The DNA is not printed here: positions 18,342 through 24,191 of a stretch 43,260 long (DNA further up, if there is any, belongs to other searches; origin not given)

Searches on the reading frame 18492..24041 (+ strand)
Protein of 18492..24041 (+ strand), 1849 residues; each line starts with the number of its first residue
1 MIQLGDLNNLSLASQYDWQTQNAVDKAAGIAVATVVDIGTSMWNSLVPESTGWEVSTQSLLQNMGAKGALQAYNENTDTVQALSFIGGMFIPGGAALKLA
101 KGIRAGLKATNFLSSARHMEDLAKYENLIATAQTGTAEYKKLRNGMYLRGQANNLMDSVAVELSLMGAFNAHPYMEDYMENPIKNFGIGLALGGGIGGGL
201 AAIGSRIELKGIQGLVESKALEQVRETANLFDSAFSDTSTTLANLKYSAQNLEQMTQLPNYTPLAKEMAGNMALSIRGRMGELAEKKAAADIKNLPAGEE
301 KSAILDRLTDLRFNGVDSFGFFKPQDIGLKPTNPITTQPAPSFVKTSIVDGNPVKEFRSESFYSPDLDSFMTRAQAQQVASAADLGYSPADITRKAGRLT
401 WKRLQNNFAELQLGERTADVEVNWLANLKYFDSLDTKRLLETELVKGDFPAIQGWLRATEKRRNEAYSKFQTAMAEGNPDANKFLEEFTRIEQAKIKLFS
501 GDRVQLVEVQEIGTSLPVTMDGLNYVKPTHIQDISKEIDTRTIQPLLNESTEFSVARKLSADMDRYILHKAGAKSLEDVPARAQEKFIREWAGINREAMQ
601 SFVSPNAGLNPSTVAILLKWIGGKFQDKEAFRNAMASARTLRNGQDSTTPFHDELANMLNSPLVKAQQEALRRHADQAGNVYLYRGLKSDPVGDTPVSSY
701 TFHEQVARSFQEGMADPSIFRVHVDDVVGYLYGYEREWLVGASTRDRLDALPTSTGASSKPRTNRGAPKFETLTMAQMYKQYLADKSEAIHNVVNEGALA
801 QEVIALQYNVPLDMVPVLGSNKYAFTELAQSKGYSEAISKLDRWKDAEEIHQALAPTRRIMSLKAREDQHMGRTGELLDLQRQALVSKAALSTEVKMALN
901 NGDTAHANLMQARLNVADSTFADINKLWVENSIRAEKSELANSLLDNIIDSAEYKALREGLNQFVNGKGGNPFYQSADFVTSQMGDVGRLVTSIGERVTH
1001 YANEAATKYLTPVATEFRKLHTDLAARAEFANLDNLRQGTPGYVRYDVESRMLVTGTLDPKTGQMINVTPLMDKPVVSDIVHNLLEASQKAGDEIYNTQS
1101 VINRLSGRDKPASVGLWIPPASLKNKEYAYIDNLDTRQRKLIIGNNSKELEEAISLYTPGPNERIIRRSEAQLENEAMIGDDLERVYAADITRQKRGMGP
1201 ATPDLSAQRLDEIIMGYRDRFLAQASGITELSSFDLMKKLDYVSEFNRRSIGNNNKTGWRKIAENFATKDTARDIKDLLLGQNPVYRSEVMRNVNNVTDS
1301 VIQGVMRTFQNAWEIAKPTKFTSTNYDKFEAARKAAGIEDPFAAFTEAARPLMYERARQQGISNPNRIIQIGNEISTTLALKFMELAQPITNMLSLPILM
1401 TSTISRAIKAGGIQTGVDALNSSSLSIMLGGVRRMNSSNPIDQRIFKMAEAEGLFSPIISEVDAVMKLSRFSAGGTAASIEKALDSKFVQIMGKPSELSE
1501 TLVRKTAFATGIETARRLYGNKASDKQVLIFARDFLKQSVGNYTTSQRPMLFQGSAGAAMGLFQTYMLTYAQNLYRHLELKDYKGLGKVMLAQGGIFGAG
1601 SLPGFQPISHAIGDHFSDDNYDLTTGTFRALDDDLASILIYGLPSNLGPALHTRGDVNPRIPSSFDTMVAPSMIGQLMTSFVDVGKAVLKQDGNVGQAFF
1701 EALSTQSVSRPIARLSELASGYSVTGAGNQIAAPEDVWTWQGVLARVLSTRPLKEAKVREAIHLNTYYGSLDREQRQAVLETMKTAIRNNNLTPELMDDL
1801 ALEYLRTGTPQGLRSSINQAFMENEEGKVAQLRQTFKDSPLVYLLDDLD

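Call 113: search_protein_families(library=phrogs, proteins=[window:18492-24041:+], max_evalue=0.001)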
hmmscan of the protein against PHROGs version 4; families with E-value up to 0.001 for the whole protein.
window:18492-24041:+ (1849 aa): 1 family
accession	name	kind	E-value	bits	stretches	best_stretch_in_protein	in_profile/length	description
phrog_16165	-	unknown function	0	4459.5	1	1-1849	1-1849/1849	-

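Call 114: search_protein_families(library=pfam, proteins=[window:18492-24041:+], max_evalue=0.01)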
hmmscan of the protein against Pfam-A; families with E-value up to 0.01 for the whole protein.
window:18492-24041:+ (1849 aa): 0 families

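Call 116: search_solved_structures(query=window:18492-24041:+, max_evalue=1)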
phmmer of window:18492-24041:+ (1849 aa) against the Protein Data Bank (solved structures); distinct sequences matched with E-value up to 1: 0.
